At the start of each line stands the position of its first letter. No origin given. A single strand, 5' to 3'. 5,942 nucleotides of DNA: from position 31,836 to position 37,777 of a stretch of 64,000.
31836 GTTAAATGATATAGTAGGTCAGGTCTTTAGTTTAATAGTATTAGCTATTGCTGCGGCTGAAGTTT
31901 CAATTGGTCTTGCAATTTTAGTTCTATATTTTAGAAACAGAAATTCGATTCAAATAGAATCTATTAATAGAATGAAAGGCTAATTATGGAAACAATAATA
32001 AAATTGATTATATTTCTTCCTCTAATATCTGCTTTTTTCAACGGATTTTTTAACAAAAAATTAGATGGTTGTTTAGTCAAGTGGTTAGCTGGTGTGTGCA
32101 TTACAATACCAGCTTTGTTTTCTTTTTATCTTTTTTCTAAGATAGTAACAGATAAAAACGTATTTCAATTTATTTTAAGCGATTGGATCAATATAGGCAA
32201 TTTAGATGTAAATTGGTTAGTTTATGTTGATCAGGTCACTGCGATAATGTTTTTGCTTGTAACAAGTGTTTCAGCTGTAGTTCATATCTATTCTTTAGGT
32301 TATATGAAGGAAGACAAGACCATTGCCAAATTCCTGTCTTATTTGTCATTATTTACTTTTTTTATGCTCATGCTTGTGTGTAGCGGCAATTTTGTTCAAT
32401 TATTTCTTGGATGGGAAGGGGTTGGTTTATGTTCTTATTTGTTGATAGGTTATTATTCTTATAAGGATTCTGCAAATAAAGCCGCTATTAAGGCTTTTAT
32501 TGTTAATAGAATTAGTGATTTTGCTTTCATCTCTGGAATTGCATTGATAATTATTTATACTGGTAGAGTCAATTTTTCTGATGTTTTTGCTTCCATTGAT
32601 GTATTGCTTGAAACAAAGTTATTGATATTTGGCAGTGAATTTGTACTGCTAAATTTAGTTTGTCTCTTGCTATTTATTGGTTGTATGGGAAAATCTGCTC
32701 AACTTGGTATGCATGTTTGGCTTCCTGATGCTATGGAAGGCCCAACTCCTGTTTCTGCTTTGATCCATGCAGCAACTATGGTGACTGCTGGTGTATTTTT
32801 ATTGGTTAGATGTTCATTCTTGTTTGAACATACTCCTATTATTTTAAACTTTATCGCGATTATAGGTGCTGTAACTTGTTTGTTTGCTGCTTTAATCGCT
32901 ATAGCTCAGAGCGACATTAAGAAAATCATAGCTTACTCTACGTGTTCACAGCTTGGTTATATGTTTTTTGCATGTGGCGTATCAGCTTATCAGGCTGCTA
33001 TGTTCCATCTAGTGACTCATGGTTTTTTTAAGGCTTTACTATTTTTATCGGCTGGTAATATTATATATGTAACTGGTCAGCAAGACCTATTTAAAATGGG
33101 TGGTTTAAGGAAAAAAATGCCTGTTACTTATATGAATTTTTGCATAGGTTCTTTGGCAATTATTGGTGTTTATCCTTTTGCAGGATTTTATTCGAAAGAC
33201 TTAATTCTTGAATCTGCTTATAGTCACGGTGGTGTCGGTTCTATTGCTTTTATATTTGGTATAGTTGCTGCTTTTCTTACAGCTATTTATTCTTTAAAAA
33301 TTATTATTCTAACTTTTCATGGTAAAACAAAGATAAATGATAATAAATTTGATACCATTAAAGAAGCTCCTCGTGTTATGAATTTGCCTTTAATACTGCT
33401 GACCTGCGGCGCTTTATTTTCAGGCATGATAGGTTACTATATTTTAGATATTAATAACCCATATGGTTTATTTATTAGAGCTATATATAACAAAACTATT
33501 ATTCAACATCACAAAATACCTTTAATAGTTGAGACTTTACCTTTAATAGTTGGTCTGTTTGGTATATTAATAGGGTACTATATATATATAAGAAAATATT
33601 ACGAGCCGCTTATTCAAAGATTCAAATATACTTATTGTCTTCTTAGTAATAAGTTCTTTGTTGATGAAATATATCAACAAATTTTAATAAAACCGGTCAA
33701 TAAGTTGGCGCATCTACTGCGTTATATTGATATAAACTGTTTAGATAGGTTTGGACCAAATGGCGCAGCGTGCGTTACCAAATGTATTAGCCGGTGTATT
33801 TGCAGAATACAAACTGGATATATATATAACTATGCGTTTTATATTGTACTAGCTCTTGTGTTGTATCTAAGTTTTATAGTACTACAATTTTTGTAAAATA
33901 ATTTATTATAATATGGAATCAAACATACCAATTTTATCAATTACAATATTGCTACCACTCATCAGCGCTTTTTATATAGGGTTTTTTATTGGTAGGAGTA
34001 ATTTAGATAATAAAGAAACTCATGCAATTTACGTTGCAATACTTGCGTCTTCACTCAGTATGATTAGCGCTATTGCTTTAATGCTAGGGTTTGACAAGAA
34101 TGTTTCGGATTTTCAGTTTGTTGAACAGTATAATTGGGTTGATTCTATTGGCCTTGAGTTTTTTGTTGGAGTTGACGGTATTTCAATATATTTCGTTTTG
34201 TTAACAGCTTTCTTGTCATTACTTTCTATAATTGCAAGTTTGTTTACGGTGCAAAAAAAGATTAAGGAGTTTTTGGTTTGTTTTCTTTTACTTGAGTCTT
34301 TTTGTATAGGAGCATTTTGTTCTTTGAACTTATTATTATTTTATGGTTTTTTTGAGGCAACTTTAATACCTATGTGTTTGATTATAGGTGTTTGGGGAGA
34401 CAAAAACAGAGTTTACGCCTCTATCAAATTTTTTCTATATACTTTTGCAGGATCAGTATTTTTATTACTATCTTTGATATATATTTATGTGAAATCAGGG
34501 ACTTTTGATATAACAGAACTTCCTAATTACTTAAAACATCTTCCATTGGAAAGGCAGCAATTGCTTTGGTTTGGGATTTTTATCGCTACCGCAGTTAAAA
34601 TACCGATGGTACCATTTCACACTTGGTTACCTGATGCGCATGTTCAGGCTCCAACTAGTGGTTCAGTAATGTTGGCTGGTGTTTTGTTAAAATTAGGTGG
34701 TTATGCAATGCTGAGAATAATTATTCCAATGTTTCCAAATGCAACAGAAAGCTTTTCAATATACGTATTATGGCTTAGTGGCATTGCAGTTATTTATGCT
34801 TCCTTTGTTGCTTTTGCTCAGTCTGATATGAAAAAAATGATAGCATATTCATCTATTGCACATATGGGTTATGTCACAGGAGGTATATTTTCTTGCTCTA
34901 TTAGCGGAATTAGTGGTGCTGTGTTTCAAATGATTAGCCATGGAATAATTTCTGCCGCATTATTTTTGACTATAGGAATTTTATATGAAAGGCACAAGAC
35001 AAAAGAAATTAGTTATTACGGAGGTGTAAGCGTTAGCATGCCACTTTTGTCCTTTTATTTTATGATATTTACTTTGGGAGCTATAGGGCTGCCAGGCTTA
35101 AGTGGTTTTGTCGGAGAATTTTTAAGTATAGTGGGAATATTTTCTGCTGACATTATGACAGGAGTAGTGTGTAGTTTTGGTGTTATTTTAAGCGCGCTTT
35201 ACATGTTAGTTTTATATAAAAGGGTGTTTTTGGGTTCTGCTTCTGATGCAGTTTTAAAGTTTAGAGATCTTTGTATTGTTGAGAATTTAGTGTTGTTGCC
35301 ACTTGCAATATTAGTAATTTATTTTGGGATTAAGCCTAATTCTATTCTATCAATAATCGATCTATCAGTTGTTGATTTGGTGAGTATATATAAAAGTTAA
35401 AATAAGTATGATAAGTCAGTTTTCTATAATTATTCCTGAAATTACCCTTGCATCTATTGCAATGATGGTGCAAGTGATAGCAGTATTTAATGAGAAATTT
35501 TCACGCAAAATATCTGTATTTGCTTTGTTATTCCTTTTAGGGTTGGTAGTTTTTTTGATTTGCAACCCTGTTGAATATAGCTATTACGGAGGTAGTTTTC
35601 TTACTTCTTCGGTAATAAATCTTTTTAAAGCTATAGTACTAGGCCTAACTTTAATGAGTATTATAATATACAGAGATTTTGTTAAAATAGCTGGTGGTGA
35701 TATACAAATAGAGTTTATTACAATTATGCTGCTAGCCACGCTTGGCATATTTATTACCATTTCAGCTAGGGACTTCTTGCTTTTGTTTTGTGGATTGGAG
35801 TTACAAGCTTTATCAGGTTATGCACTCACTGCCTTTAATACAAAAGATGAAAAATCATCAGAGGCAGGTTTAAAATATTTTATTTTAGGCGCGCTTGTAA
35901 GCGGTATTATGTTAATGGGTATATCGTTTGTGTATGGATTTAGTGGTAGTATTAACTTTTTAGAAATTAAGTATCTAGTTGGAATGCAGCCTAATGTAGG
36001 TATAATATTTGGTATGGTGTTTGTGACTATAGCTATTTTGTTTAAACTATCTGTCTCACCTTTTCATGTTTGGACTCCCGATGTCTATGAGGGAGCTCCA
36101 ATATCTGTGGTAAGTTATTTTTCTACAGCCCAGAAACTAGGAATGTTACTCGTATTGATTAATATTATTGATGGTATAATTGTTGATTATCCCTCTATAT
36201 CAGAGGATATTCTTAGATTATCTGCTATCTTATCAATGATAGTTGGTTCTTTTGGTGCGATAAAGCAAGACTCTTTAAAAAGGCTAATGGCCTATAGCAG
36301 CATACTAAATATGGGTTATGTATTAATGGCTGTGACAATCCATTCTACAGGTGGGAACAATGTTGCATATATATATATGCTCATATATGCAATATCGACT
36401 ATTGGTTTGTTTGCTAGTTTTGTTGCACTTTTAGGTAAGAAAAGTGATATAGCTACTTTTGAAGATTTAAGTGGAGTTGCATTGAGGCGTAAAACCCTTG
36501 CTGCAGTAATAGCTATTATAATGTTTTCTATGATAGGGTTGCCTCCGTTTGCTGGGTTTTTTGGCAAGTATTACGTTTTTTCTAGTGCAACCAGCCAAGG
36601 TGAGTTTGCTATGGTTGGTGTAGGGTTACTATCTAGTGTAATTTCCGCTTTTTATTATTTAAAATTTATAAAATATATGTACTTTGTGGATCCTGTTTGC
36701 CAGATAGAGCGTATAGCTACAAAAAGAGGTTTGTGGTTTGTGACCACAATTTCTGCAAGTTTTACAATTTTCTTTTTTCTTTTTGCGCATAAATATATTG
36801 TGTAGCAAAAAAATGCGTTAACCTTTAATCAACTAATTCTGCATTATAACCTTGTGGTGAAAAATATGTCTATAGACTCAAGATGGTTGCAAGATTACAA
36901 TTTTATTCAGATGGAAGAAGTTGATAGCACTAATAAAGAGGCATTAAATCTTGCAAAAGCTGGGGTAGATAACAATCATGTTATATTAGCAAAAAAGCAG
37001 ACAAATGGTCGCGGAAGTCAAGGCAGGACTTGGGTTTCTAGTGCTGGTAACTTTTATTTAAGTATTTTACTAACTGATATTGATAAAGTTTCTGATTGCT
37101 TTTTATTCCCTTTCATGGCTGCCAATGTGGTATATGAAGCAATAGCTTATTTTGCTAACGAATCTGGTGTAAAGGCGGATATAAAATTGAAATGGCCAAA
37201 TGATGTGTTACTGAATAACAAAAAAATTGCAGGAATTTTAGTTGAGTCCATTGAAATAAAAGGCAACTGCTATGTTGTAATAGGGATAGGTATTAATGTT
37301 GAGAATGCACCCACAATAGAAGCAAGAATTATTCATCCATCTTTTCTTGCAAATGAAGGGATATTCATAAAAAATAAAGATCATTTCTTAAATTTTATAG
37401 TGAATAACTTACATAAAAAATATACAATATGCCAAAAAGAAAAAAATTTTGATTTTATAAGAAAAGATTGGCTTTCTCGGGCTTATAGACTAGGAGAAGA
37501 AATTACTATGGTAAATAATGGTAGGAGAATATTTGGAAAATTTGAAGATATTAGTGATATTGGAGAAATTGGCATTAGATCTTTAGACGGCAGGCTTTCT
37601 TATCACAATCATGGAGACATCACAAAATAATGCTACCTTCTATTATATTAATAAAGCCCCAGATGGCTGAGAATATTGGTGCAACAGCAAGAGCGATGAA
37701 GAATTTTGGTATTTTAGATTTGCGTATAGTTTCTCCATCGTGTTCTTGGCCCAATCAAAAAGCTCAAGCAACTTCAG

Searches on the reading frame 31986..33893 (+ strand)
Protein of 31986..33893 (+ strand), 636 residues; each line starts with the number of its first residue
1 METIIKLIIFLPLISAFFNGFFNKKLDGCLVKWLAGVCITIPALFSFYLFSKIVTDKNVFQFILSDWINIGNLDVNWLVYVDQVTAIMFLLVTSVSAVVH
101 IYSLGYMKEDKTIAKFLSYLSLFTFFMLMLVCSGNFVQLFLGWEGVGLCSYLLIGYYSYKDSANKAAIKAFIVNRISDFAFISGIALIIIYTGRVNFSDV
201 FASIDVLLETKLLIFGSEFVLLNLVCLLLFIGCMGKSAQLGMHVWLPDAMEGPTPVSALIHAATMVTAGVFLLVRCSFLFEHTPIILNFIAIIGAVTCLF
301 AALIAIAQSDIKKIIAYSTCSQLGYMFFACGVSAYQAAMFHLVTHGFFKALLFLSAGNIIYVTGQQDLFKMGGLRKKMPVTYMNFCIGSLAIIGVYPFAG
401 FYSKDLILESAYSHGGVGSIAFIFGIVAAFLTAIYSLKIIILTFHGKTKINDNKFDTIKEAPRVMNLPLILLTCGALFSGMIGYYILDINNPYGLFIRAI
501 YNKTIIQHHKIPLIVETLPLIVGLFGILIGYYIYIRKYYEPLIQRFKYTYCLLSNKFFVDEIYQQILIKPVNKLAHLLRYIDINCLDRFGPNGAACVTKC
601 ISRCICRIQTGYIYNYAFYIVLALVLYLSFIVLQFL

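Call 55: search_protein_families(library=pfam, proteins=[window:31986-33893:+], max_evalue=0.00001)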
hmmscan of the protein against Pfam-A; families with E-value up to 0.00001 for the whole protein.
window:31986-33893:+ (636 aa): 2 families
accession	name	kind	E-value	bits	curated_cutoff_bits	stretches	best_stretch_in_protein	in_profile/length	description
PF00361.26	Proton_antipo_M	-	1.6e-81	274.2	21.5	1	133-430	1-292/294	NADH:quinone oxidoreductase/Mrp antiporter, TM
PF00662.26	Proton_antipo_N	-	3.7e-18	65.6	24.5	1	67-116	1-50/51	NADH-Ubiquinone oxidoreductase (complex I), chain 5 N-terminus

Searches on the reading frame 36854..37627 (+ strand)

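Call 56: search_protein_families(library=pfam, proteins=[window:36854-37627:+], max_evalue=0.00001)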
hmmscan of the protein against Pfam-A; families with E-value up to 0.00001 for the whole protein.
window:36854-37627:+ (258 aa): 1 family
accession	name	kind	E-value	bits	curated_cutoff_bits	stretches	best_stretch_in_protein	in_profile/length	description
PF03099.24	BPL_LplA_LipB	-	1.9e-20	73.6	21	1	23-148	5-133/133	Biotin/lipoate A/B protein ligase family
